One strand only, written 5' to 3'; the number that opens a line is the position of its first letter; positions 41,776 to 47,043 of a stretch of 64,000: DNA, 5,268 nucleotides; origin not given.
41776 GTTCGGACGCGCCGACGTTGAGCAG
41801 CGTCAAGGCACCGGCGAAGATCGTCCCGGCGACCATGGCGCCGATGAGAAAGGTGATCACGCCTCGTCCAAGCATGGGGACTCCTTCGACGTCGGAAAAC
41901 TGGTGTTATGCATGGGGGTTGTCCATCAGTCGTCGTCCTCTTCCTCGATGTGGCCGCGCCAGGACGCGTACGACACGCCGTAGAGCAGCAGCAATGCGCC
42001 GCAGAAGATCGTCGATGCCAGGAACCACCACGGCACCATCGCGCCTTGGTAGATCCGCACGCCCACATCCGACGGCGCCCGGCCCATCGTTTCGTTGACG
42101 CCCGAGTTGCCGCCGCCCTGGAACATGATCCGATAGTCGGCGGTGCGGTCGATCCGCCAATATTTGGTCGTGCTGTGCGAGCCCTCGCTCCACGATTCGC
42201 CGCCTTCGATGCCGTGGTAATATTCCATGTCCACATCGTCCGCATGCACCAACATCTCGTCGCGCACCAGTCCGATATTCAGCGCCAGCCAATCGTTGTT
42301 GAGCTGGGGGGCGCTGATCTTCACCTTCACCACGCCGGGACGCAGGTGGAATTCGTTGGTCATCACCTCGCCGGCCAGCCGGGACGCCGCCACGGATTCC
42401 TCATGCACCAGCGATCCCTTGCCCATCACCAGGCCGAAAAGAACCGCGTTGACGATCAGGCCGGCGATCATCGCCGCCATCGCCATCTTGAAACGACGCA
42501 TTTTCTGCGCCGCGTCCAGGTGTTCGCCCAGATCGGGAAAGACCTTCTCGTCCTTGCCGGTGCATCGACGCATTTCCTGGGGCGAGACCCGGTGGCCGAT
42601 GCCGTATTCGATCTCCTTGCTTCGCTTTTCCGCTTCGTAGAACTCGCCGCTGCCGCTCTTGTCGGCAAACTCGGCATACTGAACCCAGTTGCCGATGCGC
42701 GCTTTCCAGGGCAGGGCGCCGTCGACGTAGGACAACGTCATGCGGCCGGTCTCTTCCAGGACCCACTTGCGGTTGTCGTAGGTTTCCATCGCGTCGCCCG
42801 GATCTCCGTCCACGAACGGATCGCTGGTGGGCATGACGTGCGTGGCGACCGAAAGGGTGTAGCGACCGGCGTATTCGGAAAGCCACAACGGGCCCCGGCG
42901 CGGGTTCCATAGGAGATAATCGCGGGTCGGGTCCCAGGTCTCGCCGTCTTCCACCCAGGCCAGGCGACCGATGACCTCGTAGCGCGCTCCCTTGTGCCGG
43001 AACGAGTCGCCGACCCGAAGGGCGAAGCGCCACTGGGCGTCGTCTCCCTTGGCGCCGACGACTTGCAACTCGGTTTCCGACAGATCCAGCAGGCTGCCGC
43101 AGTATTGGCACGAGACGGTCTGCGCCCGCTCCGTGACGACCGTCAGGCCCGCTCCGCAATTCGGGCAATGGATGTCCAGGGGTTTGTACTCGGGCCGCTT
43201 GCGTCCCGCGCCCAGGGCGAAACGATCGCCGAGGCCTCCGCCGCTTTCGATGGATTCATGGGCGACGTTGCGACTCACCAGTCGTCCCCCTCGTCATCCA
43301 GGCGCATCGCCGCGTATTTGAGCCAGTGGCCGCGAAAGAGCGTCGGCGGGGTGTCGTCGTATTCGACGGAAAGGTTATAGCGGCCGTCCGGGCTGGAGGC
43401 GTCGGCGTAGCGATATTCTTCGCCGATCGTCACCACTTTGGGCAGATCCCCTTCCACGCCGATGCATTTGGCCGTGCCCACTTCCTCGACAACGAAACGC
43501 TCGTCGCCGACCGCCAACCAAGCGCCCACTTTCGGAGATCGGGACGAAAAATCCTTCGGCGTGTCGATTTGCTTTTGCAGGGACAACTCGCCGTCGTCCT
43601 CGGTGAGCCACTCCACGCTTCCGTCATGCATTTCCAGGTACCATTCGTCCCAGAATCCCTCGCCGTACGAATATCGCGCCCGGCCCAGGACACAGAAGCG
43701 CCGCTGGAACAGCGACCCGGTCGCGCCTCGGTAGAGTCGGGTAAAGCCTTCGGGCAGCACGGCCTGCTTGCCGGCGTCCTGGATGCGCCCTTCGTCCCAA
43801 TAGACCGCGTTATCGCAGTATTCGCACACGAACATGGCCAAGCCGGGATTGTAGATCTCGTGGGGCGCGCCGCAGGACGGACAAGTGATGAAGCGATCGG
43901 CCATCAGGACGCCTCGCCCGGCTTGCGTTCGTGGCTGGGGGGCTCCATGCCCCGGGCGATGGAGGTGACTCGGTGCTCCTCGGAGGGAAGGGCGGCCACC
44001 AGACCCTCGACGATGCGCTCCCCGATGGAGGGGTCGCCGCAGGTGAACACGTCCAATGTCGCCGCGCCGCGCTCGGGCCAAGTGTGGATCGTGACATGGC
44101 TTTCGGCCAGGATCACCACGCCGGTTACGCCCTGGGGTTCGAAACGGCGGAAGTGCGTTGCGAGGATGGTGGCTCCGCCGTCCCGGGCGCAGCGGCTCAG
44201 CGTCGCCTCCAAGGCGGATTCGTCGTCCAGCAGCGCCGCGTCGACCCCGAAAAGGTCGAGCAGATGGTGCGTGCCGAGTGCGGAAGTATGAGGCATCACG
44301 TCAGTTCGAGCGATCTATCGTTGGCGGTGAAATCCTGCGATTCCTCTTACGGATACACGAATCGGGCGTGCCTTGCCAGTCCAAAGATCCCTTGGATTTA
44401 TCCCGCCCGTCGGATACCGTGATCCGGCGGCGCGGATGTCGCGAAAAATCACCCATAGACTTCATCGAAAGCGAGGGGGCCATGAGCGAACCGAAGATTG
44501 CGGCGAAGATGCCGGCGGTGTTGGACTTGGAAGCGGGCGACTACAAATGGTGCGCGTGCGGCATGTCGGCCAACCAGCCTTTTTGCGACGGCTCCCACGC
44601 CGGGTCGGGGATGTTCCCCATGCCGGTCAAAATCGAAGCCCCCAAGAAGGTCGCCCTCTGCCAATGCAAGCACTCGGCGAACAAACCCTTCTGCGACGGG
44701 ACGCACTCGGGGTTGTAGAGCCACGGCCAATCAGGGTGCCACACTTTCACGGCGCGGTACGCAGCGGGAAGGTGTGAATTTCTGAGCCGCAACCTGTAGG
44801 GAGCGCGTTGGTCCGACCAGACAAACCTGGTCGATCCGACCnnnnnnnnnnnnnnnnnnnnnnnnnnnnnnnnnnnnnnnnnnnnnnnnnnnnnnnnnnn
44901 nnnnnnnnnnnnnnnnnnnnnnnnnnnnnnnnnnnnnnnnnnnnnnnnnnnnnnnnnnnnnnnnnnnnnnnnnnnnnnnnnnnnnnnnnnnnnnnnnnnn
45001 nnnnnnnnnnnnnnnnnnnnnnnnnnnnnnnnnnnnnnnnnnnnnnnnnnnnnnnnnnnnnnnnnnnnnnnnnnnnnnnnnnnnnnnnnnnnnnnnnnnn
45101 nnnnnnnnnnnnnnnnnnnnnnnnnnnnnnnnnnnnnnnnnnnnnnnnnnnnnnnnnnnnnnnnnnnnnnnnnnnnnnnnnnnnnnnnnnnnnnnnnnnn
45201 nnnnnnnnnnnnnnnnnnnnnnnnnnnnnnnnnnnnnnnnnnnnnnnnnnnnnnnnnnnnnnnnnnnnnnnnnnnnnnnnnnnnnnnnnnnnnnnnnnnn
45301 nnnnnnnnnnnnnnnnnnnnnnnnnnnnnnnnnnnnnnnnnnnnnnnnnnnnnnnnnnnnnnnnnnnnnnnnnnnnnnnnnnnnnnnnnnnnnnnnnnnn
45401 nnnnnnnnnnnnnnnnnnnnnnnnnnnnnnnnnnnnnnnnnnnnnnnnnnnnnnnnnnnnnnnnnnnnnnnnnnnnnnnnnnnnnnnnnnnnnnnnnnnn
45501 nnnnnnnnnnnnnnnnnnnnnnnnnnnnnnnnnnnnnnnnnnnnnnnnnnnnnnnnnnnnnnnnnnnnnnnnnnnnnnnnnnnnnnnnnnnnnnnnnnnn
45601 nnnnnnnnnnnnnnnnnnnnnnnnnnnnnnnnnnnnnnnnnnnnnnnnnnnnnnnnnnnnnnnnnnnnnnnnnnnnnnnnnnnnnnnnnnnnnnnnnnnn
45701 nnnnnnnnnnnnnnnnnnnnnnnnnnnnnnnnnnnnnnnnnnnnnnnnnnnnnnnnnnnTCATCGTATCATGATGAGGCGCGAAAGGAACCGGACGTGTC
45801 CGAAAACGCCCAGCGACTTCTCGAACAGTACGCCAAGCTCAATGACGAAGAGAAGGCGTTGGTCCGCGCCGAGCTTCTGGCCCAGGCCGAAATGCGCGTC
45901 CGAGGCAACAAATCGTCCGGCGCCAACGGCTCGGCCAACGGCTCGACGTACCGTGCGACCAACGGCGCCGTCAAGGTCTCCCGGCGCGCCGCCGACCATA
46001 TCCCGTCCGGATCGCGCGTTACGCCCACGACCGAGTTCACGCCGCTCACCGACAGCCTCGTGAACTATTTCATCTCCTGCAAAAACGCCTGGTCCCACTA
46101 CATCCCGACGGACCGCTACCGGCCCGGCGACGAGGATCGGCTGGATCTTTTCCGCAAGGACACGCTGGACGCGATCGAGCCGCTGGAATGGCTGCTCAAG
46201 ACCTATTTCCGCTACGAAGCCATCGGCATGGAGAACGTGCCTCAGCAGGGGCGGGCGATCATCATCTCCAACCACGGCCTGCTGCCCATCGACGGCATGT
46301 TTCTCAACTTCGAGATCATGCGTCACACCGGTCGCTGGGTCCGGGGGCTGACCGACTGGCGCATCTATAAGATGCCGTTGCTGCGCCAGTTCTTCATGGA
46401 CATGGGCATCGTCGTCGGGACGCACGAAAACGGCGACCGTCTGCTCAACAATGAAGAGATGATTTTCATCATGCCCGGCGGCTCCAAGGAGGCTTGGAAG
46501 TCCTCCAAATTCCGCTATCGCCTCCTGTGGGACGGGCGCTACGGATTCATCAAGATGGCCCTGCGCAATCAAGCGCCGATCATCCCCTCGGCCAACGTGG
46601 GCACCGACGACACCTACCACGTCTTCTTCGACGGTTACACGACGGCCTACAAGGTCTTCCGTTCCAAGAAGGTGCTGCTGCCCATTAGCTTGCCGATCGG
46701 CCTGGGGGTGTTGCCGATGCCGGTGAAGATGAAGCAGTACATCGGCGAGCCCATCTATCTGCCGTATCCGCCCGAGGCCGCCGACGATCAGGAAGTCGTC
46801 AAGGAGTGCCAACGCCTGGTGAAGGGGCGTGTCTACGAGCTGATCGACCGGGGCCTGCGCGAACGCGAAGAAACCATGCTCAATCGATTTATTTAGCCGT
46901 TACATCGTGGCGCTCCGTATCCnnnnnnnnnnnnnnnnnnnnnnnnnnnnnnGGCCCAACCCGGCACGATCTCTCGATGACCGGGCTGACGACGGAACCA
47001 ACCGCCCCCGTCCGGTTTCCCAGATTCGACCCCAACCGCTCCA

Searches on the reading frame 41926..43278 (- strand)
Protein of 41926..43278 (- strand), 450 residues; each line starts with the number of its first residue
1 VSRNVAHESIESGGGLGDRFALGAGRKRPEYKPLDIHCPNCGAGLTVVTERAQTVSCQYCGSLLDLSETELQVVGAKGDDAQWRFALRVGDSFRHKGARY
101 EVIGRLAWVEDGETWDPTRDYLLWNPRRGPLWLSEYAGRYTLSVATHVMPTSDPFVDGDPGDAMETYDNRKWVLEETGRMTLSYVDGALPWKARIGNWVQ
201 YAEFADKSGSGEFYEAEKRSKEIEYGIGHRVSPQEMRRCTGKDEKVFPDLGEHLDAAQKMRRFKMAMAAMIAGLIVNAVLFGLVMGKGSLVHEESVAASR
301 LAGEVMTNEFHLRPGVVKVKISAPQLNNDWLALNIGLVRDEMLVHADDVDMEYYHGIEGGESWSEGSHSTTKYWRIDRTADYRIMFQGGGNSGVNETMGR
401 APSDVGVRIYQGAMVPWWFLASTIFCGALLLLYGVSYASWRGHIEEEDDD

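Call 38: search_protein_families(library=pfam, proteins=[window:41926-43278:-], max_evalue=0.0001)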
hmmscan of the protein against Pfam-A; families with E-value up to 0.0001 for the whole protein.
window:41926-43278:- (450 aa): 1 family
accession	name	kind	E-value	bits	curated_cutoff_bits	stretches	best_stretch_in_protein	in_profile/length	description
PF13785.11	DUF4178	-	2.5e-16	60.5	25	1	88-233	1-136/136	Domain of unknown function (DUF4178)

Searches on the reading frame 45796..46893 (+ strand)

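Call 38: search_protein_families(library=pfam, proteins=[window:45796-46893:+], max_evalue=0.0001)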
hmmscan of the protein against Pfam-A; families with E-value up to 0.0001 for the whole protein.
window:45796-46893:+ (366 aa): 2 families
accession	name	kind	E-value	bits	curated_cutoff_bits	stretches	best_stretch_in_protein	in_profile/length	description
PF03982.18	DAGAT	-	3.8e-11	42.9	22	1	188-323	105-254/297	Diacylglycerol acyltransferase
PF01553.26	Acyltransferase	-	4.1e-10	40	23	1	142-265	4-129/132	Acyltransferase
